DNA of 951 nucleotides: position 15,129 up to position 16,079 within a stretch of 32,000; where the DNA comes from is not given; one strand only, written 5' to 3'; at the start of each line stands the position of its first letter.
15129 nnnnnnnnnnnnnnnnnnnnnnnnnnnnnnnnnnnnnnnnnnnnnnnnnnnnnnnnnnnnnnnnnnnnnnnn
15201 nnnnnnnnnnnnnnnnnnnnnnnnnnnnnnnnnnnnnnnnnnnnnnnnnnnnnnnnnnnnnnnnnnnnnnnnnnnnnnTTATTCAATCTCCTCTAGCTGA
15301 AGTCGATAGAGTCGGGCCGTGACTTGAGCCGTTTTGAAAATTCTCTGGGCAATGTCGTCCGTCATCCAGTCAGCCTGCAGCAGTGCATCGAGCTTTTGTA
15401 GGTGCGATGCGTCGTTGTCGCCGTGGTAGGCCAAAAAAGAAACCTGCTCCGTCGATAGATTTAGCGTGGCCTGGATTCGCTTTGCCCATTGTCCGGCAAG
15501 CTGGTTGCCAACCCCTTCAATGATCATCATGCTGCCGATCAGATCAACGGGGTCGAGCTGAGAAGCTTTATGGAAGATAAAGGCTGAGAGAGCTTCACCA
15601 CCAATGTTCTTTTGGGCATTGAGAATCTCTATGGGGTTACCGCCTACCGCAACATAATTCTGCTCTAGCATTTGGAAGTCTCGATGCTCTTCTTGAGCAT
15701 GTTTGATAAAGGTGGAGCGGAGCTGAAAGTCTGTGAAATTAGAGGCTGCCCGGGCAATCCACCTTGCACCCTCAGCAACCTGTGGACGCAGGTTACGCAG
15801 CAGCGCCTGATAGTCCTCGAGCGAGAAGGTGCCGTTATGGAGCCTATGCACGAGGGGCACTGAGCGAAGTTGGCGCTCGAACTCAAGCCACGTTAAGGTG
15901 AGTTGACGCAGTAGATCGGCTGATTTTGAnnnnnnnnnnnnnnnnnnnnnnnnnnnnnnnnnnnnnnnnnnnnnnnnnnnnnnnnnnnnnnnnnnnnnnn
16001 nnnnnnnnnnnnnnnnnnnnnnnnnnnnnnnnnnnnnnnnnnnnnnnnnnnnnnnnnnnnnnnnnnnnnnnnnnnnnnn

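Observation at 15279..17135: FabH-like KAS III condensing enzyme fused to a heme-oxygenase-like (putative diiron oxidase) domain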

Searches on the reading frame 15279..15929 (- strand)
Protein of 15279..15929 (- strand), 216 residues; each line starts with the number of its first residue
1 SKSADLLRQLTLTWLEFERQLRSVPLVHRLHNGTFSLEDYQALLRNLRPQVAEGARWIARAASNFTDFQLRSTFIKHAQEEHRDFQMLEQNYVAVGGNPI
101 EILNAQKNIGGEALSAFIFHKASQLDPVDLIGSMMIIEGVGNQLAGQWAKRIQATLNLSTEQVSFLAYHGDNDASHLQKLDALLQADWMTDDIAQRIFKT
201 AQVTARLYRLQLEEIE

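Call 7: search_protein_families(library=pfam, proteins=[window:15279-15929:-], max_evalue=10)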
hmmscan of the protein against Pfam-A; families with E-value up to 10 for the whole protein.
window:15279-15929:- (216 aa): 2 families
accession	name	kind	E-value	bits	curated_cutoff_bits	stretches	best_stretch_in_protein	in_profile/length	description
PF14518.11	Haem_oxygenas_2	-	1.4e-05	25.4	28.9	1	120-208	87-176/177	Iron-containing redox enzyme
PF11836.14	Phage_TAC_11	-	0.16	12.5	27.8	1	18-45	28-55/96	Phage tail tube protein, GTA-gp10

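Call 8: search_protein_families(library=ncbifam, proteins=[window:15279-15929:-], max_evalue=10)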
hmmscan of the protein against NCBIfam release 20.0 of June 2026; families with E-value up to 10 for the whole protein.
window:15279-15929:- (216 aa): 0 families

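Call 19: find_homologous_proteins(query=window:15279-15929:-, max_evalue=0.001)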
Query window:15279-15929:- (216 aa): 495 proteins with E <= 0.001 among 964 candidates; the best 120 are listed.
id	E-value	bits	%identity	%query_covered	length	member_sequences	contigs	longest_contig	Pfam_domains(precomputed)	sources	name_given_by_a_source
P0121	2.6e-118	411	89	100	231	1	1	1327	PF14518.12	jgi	jgi:3-oxoacyl-[acyl-carrier-protein] synthase III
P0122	6.2e-101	354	76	99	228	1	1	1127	PF14518.12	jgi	jgi:3-oxoacyl-[acyl-carrier-protein] synthase III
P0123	9.4e-100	350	76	99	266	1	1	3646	PF14518.12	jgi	jgi:3-oxoacyl-[acyl-carrier-protein] synthase III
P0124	1.3e-96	340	74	97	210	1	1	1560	PF14518.12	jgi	jgi:3-oxoacyl-[acyl-carrier-protein] synthase-3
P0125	3.4e-96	339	73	100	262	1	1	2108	PF14518.12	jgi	jgi:3-oxoacyl-[acyl-carrier-protein] synthase-3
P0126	9.5e-96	337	72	100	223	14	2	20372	PF14518.12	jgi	jgi:3-oxoacyl-[acyl-carrier-protein] synthase-3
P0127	1.1e-95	337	72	99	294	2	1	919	PF14518.12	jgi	jgi:3-oxoacyl-[acyl-carrier-protein] synthase-3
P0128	2.3e-95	336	73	100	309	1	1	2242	PF08541.17,PF14518.12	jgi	jgi:3-oxoacyl-[acyl-carrier-protein] synthase III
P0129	2.4e-95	336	73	100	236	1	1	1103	PF14518.12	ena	-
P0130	2.5e-95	336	71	99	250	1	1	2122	PF14518.12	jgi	jgi:3-oxoacyl-[acyl-carrier-protein] synthase-3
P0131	3.1e-95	336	72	97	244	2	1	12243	PF14518.12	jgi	-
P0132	3.5e-95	336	72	99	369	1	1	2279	PF08541.17,PF14518.12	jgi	-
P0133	5.4e-95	335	73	99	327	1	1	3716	PF08541.17,PF14518.12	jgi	-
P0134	9.4e-95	334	72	100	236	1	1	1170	PF14518.12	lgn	-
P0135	1.5e-94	333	71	97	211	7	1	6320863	PF14518.12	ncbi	ncbi:MAG: iron-containing redox enzyme family protein [Stenomitos frigidus ULC029]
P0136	5.7e-94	332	70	99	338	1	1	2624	PF08541.17,PF14518.12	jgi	jgi:3-oxoacyl-[acyl-carrier-protein] synthase-3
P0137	6.9e-94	331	69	99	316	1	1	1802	PF08541.17,PF14518.12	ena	-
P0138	7.4e-94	331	69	100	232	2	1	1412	PF14518.12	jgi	-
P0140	3.7e-93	329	69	100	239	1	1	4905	PF14518.12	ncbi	ncbi:MAG: iron-containing redox enzyme family protein, partial [Thermostichus sp. BF3_bins_97]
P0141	1.2e-92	327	69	100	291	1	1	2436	PF14518.12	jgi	jgi:3-oxoacyl-[acyl-carrier-protein] synthase III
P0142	2.5e-92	326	71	100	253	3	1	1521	PF14518.12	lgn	-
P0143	3.4e-92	326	69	99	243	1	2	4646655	PF14518.12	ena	-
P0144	3.5e-92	326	74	93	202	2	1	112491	PF14518.12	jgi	jgi:3-oxoacyl-[acyl-carrier-protein] synthase-3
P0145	8.5e-92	324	69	99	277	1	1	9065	PF14518.12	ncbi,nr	ncbi:MAG: hypothetical protein F6K42_08650 [Leptolyngbya sp. SIO1D8]|nr:hypothetical protein [Leptol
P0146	9.5e-92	324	73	96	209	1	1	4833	PF14518.12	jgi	jgi:3-oxoacyl-[acyl-carrier-protein] synthase III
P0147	8.7e-91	321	72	93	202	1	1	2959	PF14518.12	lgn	-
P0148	1.1e-88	314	67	99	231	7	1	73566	PF14518.12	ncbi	ncbi:MAG: hypothetical protein AB4352_28500 [Hormoscilla sp.]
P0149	4.4e-86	306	72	90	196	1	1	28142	PF14518.12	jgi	jgi:3-oxoacyl-[acyl-carrier-protein] synthase III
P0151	6.2e-84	299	73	88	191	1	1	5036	PF14518.12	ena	-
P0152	6.4e-84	299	72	88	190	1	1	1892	PF14518.12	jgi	jgi:3-oxoacyl-[acyl-carrier-protein] synthase-3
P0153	2.5e-83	297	70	89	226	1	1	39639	PF14518.12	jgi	jgi:3-oxoacyl-[acyl-carrier-protein] synthase-3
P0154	1.8e-82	294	69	89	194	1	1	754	PF14518.12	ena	-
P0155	3.7e-79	283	62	98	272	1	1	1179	PF14518.12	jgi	jgi:3-oxoacyl-[acyl-carrier-protein] synthase-3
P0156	4.1e-79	283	58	99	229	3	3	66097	PF14518.12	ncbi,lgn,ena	-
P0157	8.7e-78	279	69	89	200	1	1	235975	PF14518.12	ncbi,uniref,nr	ncbi:iron-containing redox enzyme family protein [Neosynechococcus sphagnicola]|uniref:iron-containi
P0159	2.1e-74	268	60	98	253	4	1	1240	PF14518.12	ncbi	-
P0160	4.9e-74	266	58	98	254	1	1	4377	PF14518.12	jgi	jgi:3-oxoacyl-[acyl-carrier-protein] synthase-3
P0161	1.3e-73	265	60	98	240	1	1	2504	PF14518.12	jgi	jgi:3-oxoacyl-[acyl-carrier-protein] synthase-3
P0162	1.3e-73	265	58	98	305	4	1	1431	PF08541.17,PF14518.12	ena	-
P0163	1.3e-73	265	71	80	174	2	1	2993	PF14518.12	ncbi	ncbi:MAG: iron-containing redox enzyme family protein, partial [Xenococcaceae cyanobacterium]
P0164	1.8e-73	265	73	78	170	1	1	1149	PF14518.12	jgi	jgi:3-oxoacyl-[acyl-carrier-protein] synthase-3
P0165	1.5e-71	258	57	98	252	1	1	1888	PF14518.12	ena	-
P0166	1.1e-70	256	55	100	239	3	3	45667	PF14518.12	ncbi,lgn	ncbi:MAG TPA: iron-containing redox enzyme family protein [Oculatellaceae cyanobacterium]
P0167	4.0e-70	254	73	75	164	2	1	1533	PF14518.12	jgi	jgi:3-oxoacyl-[acyl-carrier-protein] synthase-3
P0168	1.4e-69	252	57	97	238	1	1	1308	PF14518.12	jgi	jgi:3-oxoacyl-[acyl-carrier-protein] synthase-3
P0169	2.4e-69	251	55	98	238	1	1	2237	PF14518.12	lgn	-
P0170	5.6e-69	250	57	97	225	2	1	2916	PF14518.12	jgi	jgi:3-oxoacyl-[acyl-carrier-protein] synthase-3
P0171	6.7e-69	250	55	100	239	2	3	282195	PF14518.12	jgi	jgi:3-oxoacyl-[acyl-carrier-protein] synthase-3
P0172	1.7e-68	248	75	72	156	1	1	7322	PF14518.12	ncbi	ncbi:MAG TPA: iron-containing redox enzyme family protein, partial [Chroococcidiopsis sp.]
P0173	2.7e-68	248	56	97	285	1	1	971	PF14518.12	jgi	jgi:3-oxoacyl-[acyl-carrier-protein] synthase-3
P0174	3.9e-68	247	54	98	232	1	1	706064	PF14518.12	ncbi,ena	-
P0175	8.8e-68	246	55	97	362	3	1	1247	PF08541.17,PF14518.12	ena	-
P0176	1.1e-67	246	57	97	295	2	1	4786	PF14518.12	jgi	-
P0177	1.5e-67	245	55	99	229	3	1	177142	PF14518.12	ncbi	ncbi:MAG: iron-containing redox enzyme family protein [Alphaproteobacteria bacterium]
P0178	1.9e-67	245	56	98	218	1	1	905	PF14518.12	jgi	jgi:3-oxoacyl-[acyl-carrier-protein] synthase-3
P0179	1.9e-67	245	55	97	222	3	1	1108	PF14518.12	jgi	jgi:3-oxoacyl-[acyl-carrier-protein] synthase-3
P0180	2.3e-67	245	55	97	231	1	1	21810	PF14518.12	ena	-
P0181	2.4e-67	245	54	97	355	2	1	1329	PF08541.17,PF14518.12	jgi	jgi:3-oxoacyl-[acyl-carrier-protein] synthase III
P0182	2.7e-67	244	54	100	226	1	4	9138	PF14518.12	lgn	-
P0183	2.9e-67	244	53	100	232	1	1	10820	PF14518.12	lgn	-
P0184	3.1e-67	244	55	96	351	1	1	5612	PF08541.17,PF14518.12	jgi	jgi:3-oxoacyl-[acyl-carrier-protein] synthase III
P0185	3.6e-67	244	58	97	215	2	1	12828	PF14518.12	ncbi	ncbi:MAG: iron-containing redox enzyme family protein [Reyranellaceae bacterium]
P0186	4.1e-67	244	54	97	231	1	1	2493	PF14518.12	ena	-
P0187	4.3e-67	244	70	75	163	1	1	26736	PF14518.12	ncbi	ncbi:iron-containing redox enzyme family protein, partial [Spirulina sp. 06S082]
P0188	4.7e-67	244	55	97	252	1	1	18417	PF14518.12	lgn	-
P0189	4.9e-67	244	56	97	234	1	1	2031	PF14518.12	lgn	-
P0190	4.9e-67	244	54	97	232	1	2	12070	PF14518.12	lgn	-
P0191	6.3e-67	243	55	100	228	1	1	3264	PF14518.12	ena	-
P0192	1.3e-66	242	54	97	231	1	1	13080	PF14518.12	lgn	-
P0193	2.4e-66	241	54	97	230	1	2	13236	PF14518.12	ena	-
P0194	3.1e-66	241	74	69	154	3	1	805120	PF14518.12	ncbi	-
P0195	3.5e-66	241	55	97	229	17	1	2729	PF14518.12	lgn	-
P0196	3.7e-66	241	54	98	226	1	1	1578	PF14518.12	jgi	jgi:3-oxoacyl-[acyl-carrier-protein] synthase III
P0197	4.4e-66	241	55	97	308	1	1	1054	PF14518.12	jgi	jgi:3-oxoacyl-[acyl-carrier-protein] synthase-3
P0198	5.1e-66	240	54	97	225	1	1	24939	PF14518.12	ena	-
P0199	9.4e-66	239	56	98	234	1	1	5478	PF14518.12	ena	-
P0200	9.7e-66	239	55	97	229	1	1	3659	PF14518.12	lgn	-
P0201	9.9e-66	239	54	97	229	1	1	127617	PF14518.12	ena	-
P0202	1.0e-65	239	54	98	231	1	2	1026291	PF14518.12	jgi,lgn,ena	-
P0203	1.1e-65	239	53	97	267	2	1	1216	PF14518.12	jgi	jgi:3-oxoacyl-[acyl-carrier-protein] synthase-3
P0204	1.3e-65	239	54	98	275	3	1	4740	PF14518.12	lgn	-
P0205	1.3e-65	239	54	99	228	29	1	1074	PF14518.12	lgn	-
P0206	2.0e-65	238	55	97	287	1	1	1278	PF14518.12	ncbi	-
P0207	2.2e-65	238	54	99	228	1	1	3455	PF14518.12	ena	-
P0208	2.4e-65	238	54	97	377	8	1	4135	PF08541.17,PF14518.12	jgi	jgi:3-oxoacyl-[acyl-carrier-protein] synthase-3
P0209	2.7e-65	238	53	99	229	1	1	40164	PF14518.12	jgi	-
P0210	3.7e-65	238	54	99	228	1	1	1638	PF14518.12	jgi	jgi:3-oxoacyl-[acyl-carrier-protein] synthase III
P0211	4.7e-65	237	74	70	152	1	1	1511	PF14518.12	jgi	jgi:3-oxoacyl-[acyl-carrier-protein] synthase-3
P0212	5.5e-65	237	53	99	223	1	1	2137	PF14518.12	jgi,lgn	jgi:3-oxoacyl-[acyl-carrier-protein] synthase-3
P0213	6.4e-65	237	53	99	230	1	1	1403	PF14518.12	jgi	jgi:3-oxoacyl-[acyl-carrier-protein] synthase III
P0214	6.4e-65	237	56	97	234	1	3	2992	PF14518.12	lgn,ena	-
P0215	6.5e-65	237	52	97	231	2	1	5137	PF14518.12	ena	-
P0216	6.5e-65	237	54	99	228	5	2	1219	PF14518.12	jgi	jgi:3-oxoacyl-[acyl-carrier-protein] synthase III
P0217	6.5e-65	237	56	97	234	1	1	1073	PF14518.12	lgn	-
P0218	6.6e-65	237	56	97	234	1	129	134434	PF14518.12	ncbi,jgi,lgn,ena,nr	ncbi:MAG: iron-containing redox enzyme family protein [Microthrixaceae bacterium]|nr:iron-containing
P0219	6.6e-65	237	55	97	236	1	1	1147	PF14518.12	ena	-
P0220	6.7e-65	237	56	97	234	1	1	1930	PF14518.12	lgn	-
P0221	6.9e-65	237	55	99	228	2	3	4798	PF14518.12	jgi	jgi:3-oxoacyl-[acyl-carrier-protein] synthase-3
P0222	7.3e-65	237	52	97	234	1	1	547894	PF14518.12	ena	-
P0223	7.4e-65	237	55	97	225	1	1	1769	PF14518.12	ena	-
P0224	7.4e-65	237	53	99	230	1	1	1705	PF14518.12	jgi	jgi:3-oxoacyl-[acyl-carrier-protein] synthase-3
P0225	7.8e-65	236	54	97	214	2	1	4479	PF14518.12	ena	-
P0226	7.8e-65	236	53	97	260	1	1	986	PF14518.12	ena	-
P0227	7.9e-65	236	53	99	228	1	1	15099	PF14518.12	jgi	jgi:3-oxoacyl-[acyl-carrier-protein] synthase-3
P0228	8.3e-65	236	54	97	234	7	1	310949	PF14518.12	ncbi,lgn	ncbi:MAG: hypothetical protein U0Q22_10255 [Acidimicrobiales bacterium]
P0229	8.7e-65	236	52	100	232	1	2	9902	PF14518.12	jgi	jgi:3-oxoacyl-[acyl-carrier-protein] synthase-3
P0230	8.8e-65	236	56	97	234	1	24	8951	PF14518.12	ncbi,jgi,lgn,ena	-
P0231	8.9e-65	236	56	97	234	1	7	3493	PF14518.12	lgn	-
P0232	9.4e-65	236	53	97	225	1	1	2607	PF14518.12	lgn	-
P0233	1.1e-64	236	53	96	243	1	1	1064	PF14518.12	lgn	-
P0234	1.1e-64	236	53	97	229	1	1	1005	PF14518.12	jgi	jgi:pyrroloquinoline quinone (PQQ) biosynthesis protein C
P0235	1.6e-64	235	54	97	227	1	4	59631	PF14518.12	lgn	-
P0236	1.7e-64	235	55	97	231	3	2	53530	PF14518.12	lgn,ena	-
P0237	2.0e-64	235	55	97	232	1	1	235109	PF14518.12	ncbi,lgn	-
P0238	2.2e-64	235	53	100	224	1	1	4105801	PF14518.12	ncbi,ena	-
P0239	2.4e-64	235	55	96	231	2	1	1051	PF14518.12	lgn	-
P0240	2.7e-64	235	53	97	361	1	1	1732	PF08541.17,PF14518.12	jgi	jgi:3-oxoacyl-[acyl-carrier-protein] synthase-3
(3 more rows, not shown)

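Call 20: find_encoding_contigs(protein=P0218, flank=8000, max_places=2)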
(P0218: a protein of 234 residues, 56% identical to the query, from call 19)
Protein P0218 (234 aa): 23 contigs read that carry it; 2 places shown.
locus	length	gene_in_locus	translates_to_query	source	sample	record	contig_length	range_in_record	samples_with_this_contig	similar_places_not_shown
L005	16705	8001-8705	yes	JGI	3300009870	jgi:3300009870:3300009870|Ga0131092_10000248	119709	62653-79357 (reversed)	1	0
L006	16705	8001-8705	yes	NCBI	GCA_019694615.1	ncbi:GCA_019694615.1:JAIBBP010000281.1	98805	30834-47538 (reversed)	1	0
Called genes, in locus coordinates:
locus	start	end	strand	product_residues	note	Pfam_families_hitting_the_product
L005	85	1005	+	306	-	PF00892:EamA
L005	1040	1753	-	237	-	-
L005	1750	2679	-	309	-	PF13476:AAA_23 (weak), PF00005:ABC_tran, PF13304:AAA_21 (weak)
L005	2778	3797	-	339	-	PF12679:ABC2_membrane_2, PF12698:ABC2_membrane_3 (weak)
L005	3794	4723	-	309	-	PF00005:ABC_tran, PF13304:AAA_21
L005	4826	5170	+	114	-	-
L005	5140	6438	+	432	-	PF02812:ELFV_dehydrog_N, PF00208:ELFV_dehydrog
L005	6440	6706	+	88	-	-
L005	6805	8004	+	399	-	PF00109:ketoacyl-synt (weak), PF08541:ACP_syn_III_C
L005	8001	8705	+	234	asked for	PF14518:Haem_oxygenas_2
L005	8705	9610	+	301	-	PF22523:DUF6999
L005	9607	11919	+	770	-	PF03176:MMPL, PF00873:ACR_tran (faint), PF02355:SecD_SecF_C (faint), PF02460:Patched (weak), PF12349:Sterol-sensing (weak), PF03176:MMPL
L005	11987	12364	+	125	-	PF18029:Glyoxalase_6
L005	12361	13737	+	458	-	PF00282:Pyridoxal_deC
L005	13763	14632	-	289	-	PF02475:TRM5-TYW2_MTfase (weak), PF06325:PrmA (weak), PF13489:Methyltransf_23 (weak), PF05175:MTS, PF13847:Methyltransf_31, PF08241:Methyltransf_11, PF08242:Methyltransf_12, PF13649:Methyltransf_25, +1 more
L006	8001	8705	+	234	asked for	PF14518:Haem_oxygenas_2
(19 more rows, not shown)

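Call 21: find_encoding_contigs(protein=P0177, flank=8000, max_places=1)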
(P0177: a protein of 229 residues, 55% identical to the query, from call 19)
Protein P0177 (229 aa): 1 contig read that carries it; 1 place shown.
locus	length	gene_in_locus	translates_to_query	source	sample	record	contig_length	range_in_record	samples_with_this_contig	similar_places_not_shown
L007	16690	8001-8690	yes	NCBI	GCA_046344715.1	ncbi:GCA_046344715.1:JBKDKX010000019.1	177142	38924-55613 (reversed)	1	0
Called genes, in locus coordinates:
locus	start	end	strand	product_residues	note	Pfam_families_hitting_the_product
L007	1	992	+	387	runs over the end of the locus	PF03969:AFG1_ATPase, PF00308:Bac_DnaA (faint)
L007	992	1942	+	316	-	PF02401:LYTB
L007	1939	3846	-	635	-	PF23414:Beta-prop_EML_2 (faint)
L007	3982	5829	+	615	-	PF00005:ABC_tran, PF02463:SMC_N (faint), PF13555:AAA_29 (faint), PF01926:MMR_HSR1 (faint), PF12848:ABC_tran_Xtn, PF00005:ABC_tran, PF13304:AAA_21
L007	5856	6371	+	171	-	PF02870:Methyltransf_1N, PF01035:DNA_binding_1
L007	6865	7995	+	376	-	PF08541:ACP_syn_III_C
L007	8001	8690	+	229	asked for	PF14518:Haem_oxygenas_2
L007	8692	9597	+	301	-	PF22523:DUF6999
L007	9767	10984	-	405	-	PF01494:FAD_binding_3 (faint), PF03486:HI0933_like, PF13450:NAD_binding_8 (weak), PF22780:HI0933_like_1st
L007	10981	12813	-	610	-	PF13175:AAA_15 (faint), PF13555:AAA_29 (faint), PF00005:ABC_tran, PF01926:MMR_HSR1 (faint), PF02463:SMC_N (faint), PF13191:AAA_16 (faint), PF00005:ABC_tran, PF16326:ABC_tran_CTD, +2 more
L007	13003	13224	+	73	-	-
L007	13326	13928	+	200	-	-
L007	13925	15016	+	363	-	PF13469:Sulfotransfer_3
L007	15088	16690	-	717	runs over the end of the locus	PF02743:dCache_1, PF00672:HAMP, PF00015:MCPsignal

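Call 22: find_encoding_contigs(protein=P0238, flank=8000, max_places=1)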
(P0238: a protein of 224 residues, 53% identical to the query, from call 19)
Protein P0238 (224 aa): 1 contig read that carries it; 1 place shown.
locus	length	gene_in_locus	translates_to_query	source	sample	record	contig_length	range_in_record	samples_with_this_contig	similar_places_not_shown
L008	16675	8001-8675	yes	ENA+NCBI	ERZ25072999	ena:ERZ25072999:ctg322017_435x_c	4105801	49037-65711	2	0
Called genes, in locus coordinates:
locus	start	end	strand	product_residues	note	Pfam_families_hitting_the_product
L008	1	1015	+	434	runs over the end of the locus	PF25973:BSH_CzcB (faint), PF25994:HH_AprE, PF26002:Beta-barrel_AprE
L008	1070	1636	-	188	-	-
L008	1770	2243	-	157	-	-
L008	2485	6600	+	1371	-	-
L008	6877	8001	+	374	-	PF08541:ACP_syn_III_C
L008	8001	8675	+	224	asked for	PF14518:Haem_oxygenas_2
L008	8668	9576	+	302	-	PF22523:DUF6999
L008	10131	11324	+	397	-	-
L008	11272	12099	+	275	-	PF01841:Transglut_core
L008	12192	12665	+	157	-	PF14081:DUF4262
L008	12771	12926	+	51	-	-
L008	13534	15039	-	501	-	PF12705:PDDEXK_1, PF13482:RNase_H_2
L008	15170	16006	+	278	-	PF09832:DUF2059 (weak)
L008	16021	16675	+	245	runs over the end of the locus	-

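Call 30: predict_structure(alignment_id=A1)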
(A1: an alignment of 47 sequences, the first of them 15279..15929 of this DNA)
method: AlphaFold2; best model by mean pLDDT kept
length: 216 residues; sequences in the alignment: 47
mean_pLDDT: 95.4   pTM: 0.91
mean pLDDT of the five models: 95.4, 94.7, 94.3, 94.0, 93.2
residues with pLDDT >= 90: 194; 70-90: 22; 50-70: 0; < 50: 0
segments of 3 or more residues with pLDDT < 50: none
pLDDT, mean of each block of 10 residues (from residue 1): 92 97 96 97 97 96 95 94 95 98 96 98 97 96 96 98 97 88 86 97 98 93
secondary structure, 60 per line:
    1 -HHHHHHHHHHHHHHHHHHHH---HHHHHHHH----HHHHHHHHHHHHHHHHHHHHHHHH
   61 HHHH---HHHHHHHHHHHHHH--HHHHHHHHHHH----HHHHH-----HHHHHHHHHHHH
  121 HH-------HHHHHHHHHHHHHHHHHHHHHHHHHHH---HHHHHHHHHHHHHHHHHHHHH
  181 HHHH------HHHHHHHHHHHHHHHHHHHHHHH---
elements in order: H2-21 H25-32 H37-64 H68-81 H84-94 H99-103 H109-122 H130-156 H160-184 H191-213
